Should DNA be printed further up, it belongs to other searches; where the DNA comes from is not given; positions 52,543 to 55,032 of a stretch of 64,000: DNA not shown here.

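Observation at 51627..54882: Compact azole-type RiPP locus with an all-in-one RRE + SagB-dehydrogenase + YcaO enzyme and a 45-aa Cys/Ser/Gly-rich precursor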

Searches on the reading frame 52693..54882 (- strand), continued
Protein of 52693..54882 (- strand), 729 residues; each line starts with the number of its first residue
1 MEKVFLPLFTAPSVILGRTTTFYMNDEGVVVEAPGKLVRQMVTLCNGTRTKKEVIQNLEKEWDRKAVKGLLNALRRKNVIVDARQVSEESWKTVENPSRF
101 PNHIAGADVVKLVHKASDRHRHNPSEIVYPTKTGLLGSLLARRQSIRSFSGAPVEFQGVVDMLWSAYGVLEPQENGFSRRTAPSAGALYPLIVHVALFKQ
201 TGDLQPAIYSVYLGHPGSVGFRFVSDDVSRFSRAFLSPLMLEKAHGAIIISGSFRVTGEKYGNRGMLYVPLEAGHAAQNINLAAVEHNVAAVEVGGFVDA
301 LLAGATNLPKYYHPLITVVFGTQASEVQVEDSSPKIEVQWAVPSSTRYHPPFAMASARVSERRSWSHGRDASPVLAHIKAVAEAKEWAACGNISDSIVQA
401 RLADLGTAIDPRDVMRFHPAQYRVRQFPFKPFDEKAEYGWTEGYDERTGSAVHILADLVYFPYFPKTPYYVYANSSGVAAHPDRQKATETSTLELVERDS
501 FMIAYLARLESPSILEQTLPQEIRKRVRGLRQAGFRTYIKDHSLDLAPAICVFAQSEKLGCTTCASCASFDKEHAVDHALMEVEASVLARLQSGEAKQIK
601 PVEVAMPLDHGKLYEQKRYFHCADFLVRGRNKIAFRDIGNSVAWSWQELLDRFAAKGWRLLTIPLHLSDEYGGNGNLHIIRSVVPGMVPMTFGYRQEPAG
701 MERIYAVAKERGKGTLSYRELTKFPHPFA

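Call 24: search_solved_structures(query=A1, max_evalue=0.01, show_alignments=0)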
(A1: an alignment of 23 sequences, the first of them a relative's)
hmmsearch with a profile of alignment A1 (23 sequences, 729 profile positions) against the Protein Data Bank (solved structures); distinct sequences matched with E-value up to 0.01: 20.
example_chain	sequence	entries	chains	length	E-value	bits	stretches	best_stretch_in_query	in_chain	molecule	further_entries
3eo7_A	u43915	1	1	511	7.6e-21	77.2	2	156-304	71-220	Putative Nitroreductase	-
7u58_A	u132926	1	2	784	2.9e-15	58.7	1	362-586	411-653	MusD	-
6pe3_A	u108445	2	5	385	8.2e-12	47.3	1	424-590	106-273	Uncharacterized protein MJ1094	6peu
4bs9_A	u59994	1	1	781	1.6e-11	46.4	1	399-585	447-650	TRUD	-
7ly4_A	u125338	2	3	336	1.3e-10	43.4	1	63-321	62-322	BmdC, Oxidase | BmdC, NRPS oxidase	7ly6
7ly7_B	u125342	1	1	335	1.3e-10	43.3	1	63-321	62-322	BmdC, Oxidase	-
6gos_C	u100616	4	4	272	2e-09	39.4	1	151-325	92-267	Microcin B17-processing protein McbC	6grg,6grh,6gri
4v1t_A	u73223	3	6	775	2.1e-09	39.4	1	400-558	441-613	LYND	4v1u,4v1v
7ly5_B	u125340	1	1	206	1.2e-08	36.9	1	135-322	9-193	BmdC, oxidase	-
3hoi_A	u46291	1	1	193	2.5e-08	35.8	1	136-316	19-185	FMN-dependent nitroreductase BF3017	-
8cqs_A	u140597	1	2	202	4.7e-07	31.6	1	134-316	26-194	Nitroreductase-like protein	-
6ci7_A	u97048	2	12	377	7.3e-06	27.7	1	439-583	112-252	YcaO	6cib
5lq4_A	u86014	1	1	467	0.00037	22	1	132-210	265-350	CyaGox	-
8pz5_A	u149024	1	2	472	0.00038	22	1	132-210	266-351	SagB-type dehydrogenase domain protein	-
5lq4_B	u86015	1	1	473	0.00038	22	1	132-210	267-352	CyaGox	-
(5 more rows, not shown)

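Call 36: predict_structure(alignment_id=A1)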
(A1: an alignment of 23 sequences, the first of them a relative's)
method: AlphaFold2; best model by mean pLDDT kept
length: 729 residues; sequences in the alignment: 23
mean_pLDDT: 76.3   pTM: 0.68
mean pLDDT of the five models: 76.3, 73.8, 73.5, 70.0, 61.0
residues with pLDDT >= 90: 160; 70-90: 342; 50-70: 171; < 50: 56
segments of 3 or more residues with pLDDT < 50: 89-106, 327-332, 464-476, 722-729
pLDDT, mean of each block of 10 residues (from residue 1): 71 76 72 87 85 91 90 87 63 44 48 59 52 62 74 89 77 52 55 92 92 76 89 78 91 75 64 84 87 73 84 89 65 64 70 82 76 81 67 70 91 76 67 87 90 80 46 51 85 87 80 93 93 92 92 87 88 93 87 75 61 70 72 92 93 91 74 65 78 55 80 66 48
secondary structure, 60 per line:
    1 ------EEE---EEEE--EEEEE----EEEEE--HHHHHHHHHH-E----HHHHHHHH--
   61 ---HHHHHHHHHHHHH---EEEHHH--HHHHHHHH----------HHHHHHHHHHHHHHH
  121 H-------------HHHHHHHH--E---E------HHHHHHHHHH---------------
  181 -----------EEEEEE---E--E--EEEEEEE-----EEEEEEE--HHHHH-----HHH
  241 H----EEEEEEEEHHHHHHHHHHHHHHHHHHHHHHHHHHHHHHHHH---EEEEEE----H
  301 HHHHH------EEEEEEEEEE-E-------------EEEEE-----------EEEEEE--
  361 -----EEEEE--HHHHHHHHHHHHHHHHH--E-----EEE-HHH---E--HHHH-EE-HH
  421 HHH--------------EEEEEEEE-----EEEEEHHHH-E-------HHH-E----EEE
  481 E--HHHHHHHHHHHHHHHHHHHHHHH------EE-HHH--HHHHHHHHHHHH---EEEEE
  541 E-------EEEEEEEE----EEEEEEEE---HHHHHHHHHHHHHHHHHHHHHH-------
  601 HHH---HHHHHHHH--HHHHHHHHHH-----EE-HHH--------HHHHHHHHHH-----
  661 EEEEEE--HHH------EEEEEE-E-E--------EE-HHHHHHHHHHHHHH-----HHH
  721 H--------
elements in order (helices of 4 or more, strands of 3 or more residues): E7-9 E13-16 E19-23 E28-32 H35-44 H51-58 H64-76 E80-82 H88-95 H106-121 H135-142 H156-165 E192-197 E207-213 E219-225 H228-232 H238-241 E246-253 H254-286 E290-295 H300-305 E312-321 E337-341 E353-358 E366-370 H373-389 E398-400 H411-414 H419-423 E438-445 E451-455 H456-459 E478-481 H484-506 H521-532 E536-541 E549-556 E561-568 H572-593 H607-614 H617-626 H646-655 E661-666 E678-683 H699-712 H718-721

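Call 41: fold_search(model_id=the predicted structure, library=pdb)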
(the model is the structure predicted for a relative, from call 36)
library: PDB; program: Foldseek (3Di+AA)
matches with E <= 10: 367; with E <= 0.001: 216
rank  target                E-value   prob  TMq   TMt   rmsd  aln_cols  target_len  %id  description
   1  4v1v_A                1.5e-18  1.00  0.41  0.40  25.1       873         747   14  Heterocyclase in complex with substrate and Cofactor (released 2015-01-14)
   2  4v1v_B                1.0e-17  1.00  0.41  0.40  26.7       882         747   15  Heterocyclase in complex with substrate and Cofactor (released 2015-01-14)
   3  4v1t_B                1.1e-16  1.00  0.43  0.42  25.7       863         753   15  Heterocyclase in complex with substrate and Cofactor (released 2015-01-14)
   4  4v1u_B                1.1e-16  1.00  0.42  0.41  26.0       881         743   15  Heterocyclase in complex with substrate and Cofactor (released 2015-01-14)
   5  4v1t_A                1.1e-16  1.00  0.42  0.41  26.1       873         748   16  Heterocyclase in complex with substrate and Cofactor (released 2015-01-14)
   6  4bs9                  1.3e-16  1.00  0.36  0.38  25.8       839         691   13  Structure of the heterocyclase TruD (released 2013-11-06)
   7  4v1u_A                3.2e-16  1.00  0.43  0.42  24.0       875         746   14  Heterocyclase in complex with substrate and Cofactor (released 2015-01-14)
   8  7ly7_B                6.9e-15  1.00  0.27  0.54  12.4       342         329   16  Crystal structure of the elongation module of the bacillamide NRPS, BmdB, in complex with the oxidase BmdC (released 2022-02-02)
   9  6peu_B                3.1e-14  1.00  0.39  0.71   4.7       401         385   18  Structure of YcaO enzyme from Methanocaldococcus jannaschii in complex with peptide (released 2019-11-06)
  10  6ci7_F                4.6e-14  1.00  0.36  0.69   4.4       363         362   20  The structure of YcaO from Methanopyrus kandleri bound with AMPPCP and Mg2+ (released 2018-03-21)
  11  7u58_B                5.7e-14  1.00  0.41  0.47   5.1       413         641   19  YcaO-mediated ATP-dependent peptidase activity in ribosomal peptide biosynthesis (released 2022-11-02)
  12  7u58_A                6.3e-14  1.00  0.42  0.47   4.5       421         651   18  YcaO-mediated ATP-dependent peptidase activity in ribosomal peptide biosynthesis (released 2022-11-02)
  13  7ly4_A                6.9e-14  1.00  0.26  0.54  11.0       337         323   16  Cryo-EM structure of the elongation module of the bacillamide NRPS, BmdB, in complex with the oxidase, BmdC (released 2022-02-02)
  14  6cib_D                9.5e-14  1.00  0.36  0.69   4.7       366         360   19  The structure of YcaO from Methanopyrus kandleri bound with AMPPCP and Mg2+ (released 2018-03-21)
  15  6ci7_D                1.3e-13  1.00  0.35  0.67   5.1       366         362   19  The structure of YcaO from Methanopyrus kandleri bound with AMPPCP and Mg2+ (released 2018-03-21)
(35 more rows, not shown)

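Call 43: find_encoding_contigs(protein=P0001, flank=4000, max_places=3)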
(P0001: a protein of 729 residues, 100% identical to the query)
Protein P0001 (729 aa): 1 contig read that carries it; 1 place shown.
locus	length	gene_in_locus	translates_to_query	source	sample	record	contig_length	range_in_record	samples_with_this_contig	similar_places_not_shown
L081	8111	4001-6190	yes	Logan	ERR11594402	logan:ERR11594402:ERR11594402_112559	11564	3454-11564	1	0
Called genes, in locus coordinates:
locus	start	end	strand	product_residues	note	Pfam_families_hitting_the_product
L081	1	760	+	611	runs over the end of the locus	-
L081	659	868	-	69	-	-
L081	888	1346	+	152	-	PF27226:AF_1845 (weak)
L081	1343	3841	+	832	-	-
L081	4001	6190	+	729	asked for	PF00881:Nitroreductase, PF02624:YcaO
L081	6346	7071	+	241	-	PF10026:DUF2268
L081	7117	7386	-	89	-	-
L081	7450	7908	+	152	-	-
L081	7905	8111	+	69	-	?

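Call 54: search_protein_families(library=pfam, proteins=[L007:6293-7270:+, L008:5431-6423:+, L013:6382-7230:+, L006:6478-7323:-, L009:5659-7002:+, L015:6226-6834:+, L018:6001-6693:+, L019:6975-7652:+, L003:5954-6784:+, L081:6250-7071:+], max_evalue=0.01)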
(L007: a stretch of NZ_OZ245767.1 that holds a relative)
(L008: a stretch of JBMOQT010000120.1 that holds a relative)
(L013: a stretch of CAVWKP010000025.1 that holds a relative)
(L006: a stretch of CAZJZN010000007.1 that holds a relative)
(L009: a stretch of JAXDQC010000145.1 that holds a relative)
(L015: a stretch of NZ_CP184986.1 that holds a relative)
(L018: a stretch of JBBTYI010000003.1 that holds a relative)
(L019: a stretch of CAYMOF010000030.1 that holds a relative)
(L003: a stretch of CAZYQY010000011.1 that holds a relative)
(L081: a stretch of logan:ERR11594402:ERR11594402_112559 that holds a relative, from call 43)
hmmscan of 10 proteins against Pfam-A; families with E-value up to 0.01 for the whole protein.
L007:6293-7270:+ (325 aa): 1 family
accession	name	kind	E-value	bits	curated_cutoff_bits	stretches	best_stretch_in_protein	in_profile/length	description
PF14398.11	ATPgrasp_YheCD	-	0.00044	20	26.8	1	263-303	190-230/255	YheC/D like ATP-grasp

L008:5431-6423:+ (330 aa): 1 family
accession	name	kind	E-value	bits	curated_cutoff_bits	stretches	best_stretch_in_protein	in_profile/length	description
PF14398.11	ATPgrasp_YheCD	-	1.3e-06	28.3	26.8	1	253-310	170-230/255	YheC/D like ATP-grasp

L013:6382-7230:+ (282 aa): 0 families

L006:6478-7323:- (281 aa): 2 families
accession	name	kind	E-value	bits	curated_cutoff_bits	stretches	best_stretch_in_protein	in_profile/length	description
PF10026.15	DUF2268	-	2.1e-19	70.2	23.6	1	92-274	4-194/195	Predicted Zn-dependent protease (DUF2268)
PF25594.1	GldB_lipo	-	3.7e-06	27.2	27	1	217-279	246-307/309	Gliding motility protein GldB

L009:5659-7002:+ (447 aa): 4 families
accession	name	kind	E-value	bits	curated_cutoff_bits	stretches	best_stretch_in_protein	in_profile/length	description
PF13437.12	HlyD_3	-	9.7e-18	65.3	22.2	1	284-366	2-80/106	HlyD family secretion protein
PF16576.10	HlyD_D23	-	9.1e-07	28.8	30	1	251-351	78-176/214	Barrel-sandwich domain of CusB or HlyD membrane-fusion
PF00364.28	Biotin_lipoyl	-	2.5e-06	27.6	22.1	1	67-92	48-73/73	Biotin-requiring enzyme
PF13533.13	Biotin_lipoyl_2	-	4.6e-06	26.8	29.8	1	64-93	3-32/32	Biotin-lipoyl like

L015:6226-6834:+ (202 aa): 2 families
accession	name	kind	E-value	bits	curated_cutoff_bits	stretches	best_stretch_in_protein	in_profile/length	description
PF13640.12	2OG-FeII_Oxy_3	-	3.1e-08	34.9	27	1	106-186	9-91/98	2OG-Fe(II) oxygenase superfamily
PF13661.12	2OG-FeII_Oxy_4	-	0.0039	18.1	27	1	112-189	15-93/98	2OG-Fe(II) oxygenase superfamily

L018:6001-6693:+ (230 aa): 0 families

L019:6975-7652:+ (225 aa): 1 family
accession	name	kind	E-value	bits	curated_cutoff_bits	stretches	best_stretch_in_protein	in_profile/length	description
PF10026.15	DUF2268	-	2.2e-27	96.3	23.6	1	38-225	4-195/195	Predicted Zn-dependent protease (DUF2268)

L003:5954-6784:+ (276 aa): 2 families
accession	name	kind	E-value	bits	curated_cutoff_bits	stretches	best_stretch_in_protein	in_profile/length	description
PF10026.15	DUF2268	-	3.3e-33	115.3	23.6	1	78-268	2-194/195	Predicted Zn-dependent protease (DUF2268)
PF25594.1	GldB_lipo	-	0.00031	20.9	27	0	236-269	269-303/309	Gliding motility protein GldB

L081:6250-7071:+ (273 aa): 1 family
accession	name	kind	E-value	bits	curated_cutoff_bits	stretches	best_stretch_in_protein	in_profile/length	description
PF10026.15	DUF2268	-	3.2e-27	95.7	23.6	1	97-265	22-194/195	Predicted Zn-dependent protease (DUF2268)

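Call 59: search_dna_similar(query=window:52693-54882:-, collection=plasmids, mode=protein, max_rows=25, max_evalue=1e-8)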
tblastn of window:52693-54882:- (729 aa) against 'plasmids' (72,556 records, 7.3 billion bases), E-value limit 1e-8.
Records with a match: 32; places in all: 33; records where one place covers at least 80% of the query: 1.
Best place of each record, by identity: <60% 32.
By first word of the organism name: Bacillus 6; Streptomyces 4; Lactiplantibacillus 3; Paracoccus 2; Natrinema 2; Corynebacterium 1; Rhizobium 1; Tistrella 1; Rothia 1; Clostridium 1; and 10 more.
By predicted mobility (MOB-suite, as given by PLSDB): non-mobilizable 22; conjugative 6; mobilizable 4.
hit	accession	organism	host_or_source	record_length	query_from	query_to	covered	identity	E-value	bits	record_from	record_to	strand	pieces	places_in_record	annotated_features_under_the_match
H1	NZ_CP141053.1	Paracoccus denitrificans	-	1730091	124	729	80%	28.3%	8e-12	146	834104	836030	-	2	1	none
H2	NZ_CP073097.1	Corynebacterium tuberculostearicum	Homo sapiens,skin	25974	105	728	76%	27.2%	3e-14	167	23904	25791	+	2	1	YcaO-like family protein | SagB/ThcOx family dehydrogenase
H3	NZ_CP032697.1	Rhizobium jaguaris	Calliandra grandiflora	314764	129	728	68%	28.0%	7e-9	134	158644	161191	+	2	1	YcaO-like family protein | hypothetical protein | SagB/ThcOx family dehydrogenase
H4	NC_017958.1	Tistrella mobilis KA081020-065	-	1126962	124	712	66%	26.6%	3e-10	143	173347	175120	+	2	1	record has no annotation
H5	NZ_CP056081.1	Rothia nasimurium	duck,whole organism,brain and ...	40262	183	624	61%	25.9%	1e-16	92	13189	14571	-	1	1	YcaO-like family protein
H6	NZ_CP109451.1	Streptomyces sp. NBC_01471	-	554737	351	728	52%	25.9%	5e-17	94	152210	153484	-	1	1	TOMM precursor leader peptide-binding protein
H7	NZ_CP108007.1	Streptomyces sp. NBC_00335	-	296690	363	728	50%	25.0%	4e-9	68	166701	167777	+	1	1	TOMM precursor leader peptide-binding protein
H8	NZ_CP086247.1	Clostridium sp. CF011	single colony,bovine feces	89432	380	728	48%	26.2%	5e-12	77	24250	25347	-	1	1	YcaO-like family protein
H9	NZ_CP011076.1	Brevibacillus laterosporus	Oryza sativa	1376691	358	729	51%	23.4%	1e-12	79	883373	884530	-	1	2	none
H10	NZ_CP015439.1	Anoxybacillus amylolyticus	Microbial isolate,soil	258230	368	729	50%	23.9%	1e-9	69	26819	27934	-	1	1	YcaO-like family protein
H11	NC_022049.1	Paracoccus aminophilus JCM 7686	-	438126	368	729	50%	23.8%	7e-9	67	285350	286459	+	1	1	YcaO-like family protein | TOMM precursor leader peptide-binding protein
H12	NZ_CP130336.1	Bacillus cereus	metagenomic assembly,Wenzhou, China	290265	376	728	48%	24.0%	1e-11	76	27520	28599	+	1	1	YcaO-like family protein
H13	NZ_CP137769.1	Bacillus cereus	Passiflora edulis Sims,Pure ...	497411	376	728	48%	24.0%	2e-11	76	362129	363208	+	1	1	YcaO-like family protein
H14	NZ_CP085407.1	Bacillus bombysepticus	single cell,soil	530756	376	728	48%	24.0%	2e-11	76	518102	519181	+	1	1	YcaO-like family protein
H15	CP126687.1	Bacillus bombysepticus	Microtermes sp. colony Mi106,bacterial ...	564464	376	728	48%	24.0%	2e-11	76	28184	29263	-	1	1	YcaO-like family protein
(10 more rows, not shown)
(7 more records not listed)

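Call 64: list_cluster_members(proteins=[P0001, window:51627-51761:+, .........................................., L081:6250-7071:+])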
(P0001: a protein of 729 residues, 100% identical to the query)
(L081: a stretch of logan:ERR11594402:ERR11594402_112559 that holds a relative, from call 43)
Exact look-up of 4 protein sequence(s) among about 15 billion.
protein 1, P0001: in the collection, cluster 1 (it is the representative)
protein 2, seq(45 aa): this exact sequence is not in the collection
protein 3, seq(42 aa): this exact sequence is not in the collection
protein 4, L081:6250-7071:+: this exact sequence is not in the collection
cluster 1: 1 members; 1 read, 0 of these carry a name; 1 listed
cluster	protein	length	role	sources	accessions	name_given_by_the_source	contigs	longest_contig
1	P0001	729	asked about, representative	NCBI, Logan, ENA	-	-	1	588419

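Call 67: get_annotated_region(hit=H1, flank=3500)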
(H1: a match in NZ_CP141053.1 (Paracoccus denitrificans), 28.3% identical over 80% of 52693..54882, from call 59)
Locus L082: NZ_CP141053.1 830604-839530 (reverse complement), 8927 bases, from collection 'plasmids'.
description: Paracoccus denitrificans strain HAMBI_2443 plasmid unnamed1, complete sequence
organism: Paracoccus denitrificans (NCBI taxid 266)
taxonomy: Bacteria; Pseudomonadota; Alphaproteobacteria; Rhodobacterales; Paracoccaceae; Paracoccus; Paracoccus denitrificans
host: -; source: -; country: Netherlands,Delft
typing (MOB-suite, as given by PLSDB): conjugative; replicon rep_cluster_746; relaxase MOBP; mating-pair formation MPF_T
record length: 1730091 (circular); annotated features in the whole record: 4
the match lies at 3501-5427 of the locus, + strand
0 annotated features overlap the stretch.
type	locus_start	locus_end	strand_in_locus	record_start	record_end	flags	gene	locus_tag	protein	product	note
